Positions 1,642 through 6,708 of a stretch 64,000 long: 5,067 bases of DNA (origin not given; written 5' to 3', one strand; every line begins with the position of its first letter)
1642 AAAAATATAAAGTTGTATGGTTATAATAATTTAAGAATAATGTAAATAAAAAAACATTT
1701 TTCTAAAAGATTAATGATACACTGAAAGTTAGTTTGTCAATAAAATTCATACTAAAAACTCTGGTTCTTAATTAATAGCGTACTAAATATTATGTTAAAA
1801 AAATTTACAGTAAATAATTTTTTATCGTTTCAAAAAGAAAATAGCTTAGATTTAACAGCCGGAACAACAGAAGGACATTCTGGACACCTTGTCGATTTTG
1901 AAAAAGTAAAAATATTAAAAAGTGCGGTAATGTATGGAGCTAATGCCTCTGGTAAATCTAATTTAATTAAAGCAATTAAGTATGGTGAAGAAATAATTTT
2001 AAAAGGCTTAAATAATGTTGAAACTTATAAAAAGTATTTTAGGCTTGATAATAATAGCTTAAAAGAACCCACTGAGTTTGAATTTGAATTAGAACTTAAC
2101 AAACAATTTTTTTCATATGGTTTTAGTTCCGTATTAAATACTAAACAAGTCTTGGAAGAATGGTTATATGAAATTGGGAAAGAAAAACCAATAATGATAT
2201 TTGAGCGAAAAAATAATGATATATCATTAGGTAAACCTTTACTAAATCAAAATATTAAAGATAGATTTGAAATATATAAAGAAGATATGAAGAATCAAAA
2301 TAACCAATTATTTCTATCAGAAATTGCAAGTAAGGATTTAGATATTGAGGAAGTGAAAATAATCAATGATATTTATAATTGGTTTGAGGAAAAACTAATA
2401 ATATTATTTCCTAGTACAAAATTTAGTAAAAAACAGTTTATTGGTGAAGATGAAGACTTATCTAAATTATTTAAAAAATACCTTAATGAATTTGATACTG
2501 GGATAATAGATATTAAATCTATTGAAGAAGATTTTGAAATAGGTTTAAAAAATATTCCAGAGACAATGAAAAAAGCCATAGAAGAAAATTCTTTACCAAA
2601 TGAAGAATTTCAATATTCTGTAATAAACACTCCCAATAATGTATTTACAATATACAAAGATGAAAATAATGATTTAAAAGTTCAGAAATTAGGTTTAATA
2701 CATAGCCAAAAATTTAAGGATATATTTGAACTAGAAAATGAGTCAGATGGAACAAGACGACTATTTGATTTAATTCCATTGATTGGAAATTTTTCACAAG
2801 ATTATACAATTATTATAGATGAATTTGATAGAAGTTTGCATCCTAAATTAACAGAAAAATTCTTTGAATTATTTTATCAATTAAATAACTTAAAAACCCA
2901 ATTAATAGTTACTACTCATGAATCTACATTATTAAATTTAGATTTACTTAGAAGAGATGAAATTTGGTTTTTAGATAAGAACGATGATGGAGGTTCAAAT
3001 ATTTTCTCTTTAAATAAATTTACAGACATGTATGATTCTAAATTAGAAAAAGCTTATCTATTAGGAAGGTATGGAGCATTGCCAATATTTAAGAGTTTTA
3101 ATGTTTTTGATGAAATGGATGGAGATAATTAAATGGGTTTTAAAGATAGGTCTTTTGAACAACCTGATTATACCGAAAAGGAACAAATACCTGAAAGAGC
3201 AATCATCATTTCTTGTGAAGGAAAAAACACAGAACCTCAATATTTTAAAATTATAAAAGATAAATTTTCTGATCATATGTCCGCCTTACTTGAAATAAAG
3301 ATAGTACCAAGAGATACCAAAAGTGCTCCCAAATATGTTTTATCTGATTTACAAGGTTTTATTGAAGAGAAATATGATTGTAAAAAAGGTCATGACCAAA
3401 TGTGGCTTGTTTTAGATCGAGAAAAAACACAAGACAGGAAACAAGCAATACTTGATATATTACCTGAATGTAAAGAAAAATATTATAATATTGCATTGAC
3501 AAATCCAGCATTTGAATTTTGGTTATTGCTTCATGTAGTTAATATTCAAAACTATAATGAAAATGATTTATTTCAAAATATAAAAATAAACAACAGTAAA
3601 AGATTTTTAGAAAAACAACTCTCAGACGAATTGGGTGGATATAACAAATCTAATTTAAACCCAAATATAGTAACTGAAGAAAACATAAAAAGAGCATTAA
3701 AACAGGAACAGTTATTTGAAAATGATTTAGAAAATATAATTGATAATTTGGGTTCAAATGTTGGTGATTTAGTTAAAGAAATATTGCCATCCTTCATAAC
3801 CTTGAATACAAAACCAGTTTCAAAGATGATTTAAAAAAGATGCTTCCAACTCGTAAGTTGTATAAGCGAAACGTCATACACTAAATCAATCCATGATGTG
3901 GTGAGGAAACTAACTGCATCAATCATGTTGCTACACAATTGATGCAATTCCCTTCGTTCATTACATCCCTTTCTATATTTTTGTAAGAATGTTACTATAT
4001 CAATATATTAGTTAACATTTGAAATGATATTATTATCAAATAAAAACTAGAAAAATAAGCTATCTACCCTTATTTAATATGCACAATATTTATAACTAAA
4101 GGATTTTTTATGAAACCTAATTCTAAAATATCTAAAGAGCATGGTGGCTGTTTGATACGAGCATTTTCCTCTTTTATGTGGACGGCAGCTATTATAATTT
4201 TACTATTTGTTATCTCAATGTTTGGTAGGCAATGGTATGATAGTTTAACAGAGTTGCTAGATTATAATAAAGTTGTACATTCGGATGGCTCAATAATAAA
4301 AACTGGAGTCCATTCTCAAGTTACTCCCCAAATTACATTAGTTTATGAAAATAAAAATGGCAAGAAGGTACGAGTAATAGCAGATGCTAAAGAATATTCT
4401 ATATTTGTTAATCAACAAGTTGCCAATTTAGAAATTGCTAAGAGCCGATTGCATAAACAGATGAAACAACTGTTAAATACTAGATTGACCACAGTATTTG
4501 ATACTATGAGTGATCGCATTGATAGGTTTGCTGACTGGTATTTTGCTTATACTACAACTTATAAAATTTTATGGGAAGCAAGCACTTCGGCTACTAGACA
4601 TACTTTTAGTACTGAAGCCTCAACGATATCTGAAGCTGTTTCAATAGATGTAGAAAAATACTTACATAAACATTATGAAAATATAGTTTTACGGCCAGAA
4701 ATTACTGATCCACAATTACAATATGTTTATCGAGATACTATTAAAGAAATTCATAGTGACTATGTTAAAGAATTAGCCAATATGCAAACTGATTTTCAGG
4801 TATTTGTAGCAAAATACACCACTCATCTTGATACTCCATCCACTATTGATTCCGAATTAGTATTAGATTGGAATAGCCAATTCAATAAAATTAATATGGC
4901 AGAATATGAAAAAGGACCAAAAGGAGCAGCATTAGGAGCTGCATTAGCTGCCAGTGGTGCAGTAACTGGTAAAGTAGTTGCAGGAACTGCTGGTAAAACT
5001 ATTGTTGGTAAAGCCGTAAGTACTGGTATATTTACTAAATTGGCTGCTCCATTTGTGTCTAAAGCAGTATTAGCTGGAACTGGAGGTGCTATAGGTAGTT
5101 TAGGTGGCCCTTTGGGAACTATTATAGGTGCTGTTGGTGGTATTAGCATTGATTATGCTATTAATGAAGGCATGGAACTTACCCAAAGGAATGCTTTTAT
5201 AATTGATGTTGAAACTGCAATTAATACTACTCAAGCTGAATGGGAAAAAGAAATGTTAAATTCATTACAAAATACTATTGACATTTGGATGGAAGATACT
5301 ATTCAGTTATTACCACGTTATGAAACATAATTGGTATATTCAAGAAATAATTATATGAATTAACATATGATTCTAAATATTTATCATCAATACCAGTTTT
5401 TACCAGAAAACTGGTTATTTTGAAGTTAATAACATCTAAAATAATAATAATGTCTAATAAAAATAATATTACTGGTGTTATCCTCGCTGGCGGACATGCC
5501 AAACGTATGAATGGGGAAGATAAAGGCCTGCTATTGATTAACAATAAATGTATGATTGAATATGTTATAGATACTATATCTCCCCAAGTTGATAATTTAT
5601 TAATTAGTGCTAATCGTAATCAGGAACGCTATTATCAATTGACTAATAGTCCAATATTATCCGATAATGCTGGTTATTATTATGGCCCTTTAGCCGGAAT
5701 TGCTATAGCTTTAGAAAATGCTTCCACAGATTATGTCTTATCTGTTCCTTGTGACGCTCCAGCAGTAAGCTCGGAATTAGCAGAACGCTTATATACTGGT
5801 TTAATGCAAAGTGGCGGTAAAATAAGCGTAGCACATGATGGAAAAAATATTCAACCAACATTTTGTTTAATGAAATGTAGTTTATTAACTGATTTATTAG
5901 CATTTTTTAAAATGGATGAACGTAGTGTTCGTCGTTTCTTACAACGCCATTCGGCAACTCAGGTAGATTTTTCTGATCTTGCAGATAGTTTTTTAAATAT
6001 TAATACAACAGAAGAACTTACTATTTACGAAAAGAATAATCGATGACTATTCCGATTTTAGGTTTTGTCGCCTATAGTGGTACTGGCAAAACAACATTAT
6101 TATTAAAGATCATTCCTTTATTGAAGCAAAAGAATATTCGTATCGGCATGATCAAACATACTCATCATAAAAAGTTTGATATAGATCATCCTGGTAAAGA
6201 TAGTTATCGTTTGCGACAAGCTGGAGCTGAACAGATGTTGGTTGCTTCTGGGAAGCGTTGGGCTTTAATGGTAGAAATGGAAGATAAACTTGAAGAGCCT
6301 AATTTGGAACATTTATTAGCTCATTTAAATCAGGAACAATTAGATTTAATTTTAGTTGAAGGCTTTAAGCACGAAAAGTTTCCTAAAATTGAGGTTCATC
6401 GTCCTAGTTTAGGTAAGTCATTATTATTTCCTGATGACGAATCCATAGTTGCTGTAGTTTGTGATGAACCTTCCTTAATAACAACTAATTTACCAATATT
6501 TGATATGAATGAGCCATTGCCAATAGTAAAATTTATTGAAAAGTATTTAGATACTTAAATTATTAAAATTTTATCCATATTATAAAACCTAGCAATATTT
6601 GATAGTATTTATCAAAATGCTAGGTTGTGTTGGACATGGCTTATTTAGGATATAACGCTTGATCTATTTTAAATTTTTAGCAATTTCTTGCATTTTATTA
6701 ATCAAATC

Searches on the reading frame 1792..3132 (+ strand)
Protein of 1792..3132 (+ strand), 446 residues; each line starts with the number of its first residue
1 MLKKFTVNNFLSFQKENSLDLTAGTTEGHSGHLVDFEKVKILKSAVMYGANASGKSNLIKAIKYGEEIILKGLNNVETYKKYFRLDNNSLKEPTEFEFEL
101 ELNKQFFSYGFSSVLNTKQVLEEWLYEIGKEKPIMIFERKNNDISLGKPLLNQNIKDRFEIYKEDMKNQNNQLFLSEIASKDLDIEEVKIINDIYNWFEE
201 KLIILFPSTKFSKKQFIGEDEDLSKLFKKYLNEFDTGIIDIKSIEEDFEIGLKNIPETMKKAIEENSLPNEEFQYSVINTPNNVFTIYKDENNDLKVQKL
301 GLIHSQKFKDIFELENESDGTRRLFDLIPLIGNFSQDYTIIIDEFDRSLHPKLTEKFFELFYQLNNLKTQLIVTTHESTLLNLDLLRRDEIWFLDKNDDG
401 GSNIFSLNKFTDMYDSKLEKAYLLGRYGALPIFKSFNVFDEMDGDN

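Call 40: search_protein_families(library=pfam, proteins=[window:1792-3132:+])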
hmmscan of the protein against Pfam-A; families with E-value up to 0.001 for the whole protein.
window:1792-3132:+ (446 aa): 2 families
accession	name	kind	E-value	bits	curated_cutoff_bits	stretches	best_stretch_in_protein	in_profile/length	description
PF13304.12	AAA_21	-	1.2e-30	108.1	27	1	45-382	2-304/304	AAA domain, putative AbiEii toxin, Type IV TA system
PF02463.25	SMC_N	-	4.9e-06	26.6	40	0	45-64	27-46/220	RecF/RecN/SMC N terminal domain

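Call 65: find_encoding_contigs(protein=window:1792-3132:+, flank=10000, max_places=2)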
Protein window:1792-3132:+ (446 aa): 2 contigs read that carry it; 2 places shown.
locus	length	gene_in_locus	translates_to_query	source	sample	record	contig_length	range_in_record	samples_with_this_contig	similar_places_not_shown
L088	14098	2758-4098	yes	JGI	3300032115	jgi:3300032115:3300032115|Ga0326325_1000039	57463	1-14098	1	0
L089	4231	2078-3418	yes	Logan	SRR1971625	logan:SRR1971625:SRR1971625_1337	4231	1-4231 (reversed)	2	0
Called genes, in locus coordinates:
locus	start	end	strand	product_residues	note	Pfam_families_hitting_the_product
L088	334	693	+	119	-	-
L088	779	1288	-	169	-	-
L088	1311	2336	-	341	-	-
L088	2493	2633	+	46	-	-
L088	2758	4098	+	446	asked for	PF02463:SMC_N (faint), PF13304:AAA_21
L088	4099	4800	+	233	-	PF13707:RloB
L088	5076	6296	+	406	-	-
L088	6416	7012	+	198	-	PF12804:NTP_transf_3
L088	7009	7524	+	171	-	PF03205:MobB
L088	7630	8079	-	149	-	-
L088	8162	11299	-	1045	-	PF09826:Beta_propel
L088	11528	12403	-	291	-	PF16881:LIAS_N (weak), PF04055:Radical_SAM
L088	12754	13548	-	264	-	PF13511:DUF4124 (weak), PF01464:SLT, PF27553:SLT_superhelical (weak)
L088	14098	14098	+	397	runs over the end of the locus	PF28597:T2SSF_N, PF00482:T2SSF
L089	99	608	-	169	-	-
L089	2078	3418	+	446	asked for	PF02463:SMC_N (faint), PF13304:AAA_21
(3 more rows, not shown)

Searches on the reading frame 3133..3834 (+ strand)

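Call 40: search_protein_families(library=pfam, proteins=[window:3133-3834:+])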
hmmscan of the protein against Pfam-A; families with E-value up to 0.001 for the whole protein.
window:3133-3834:+ (233 aa): 1 family
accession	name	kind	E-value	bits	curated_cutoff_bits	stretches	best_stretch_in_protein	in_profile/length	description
PF13707.11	RloB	-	1e-29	104.6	31.5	1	24-217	1-195/195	RloB-like protein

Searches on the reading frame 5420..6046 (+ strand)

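Call 40: search_protein_families(library=pfam, proteins=[window:5420-6046:+])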
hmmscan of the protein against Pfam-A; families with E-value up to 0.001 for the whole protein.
window:5420-6046:+ (208 aa): 1 family
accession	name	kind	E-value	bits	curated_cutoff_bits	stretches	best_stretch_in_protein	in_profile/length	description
PF12804.13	NTP_transf_3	-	3.6e-33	115.4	27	1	19-178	1-158/160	MobA-like NTP transferase domain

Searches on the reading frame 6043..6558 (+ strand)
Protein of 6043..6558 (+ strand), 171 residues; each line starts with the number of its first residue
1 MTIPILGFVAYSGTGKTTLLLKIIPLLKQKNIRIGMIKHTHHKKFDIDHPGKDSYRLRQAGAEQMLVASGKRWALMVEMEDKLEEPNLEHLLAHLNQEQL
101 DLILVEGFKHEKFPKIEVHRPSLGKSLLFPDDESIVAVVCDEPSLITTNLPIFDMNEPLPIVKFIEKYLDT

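Call 40: search_protein_families(library=pfam, proteins=[window:6043-6558:+])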
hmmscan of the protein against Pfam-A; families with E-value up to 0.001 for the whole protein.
window:6043-6558:+ (171 aa): 2 families
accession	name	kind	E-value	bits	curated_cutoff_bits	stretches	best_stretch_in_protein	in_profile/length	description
PF03205.20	MobB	-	2e-50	170.6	26.6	1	5-141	1-133/133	Molybdopterin guanine dinucleotide synthesis protein B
PF02606.20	LpxK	-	0.00086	18.9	27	0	6-95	40-127/328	Tetraacyldisaccharide-1-P 4'-kinase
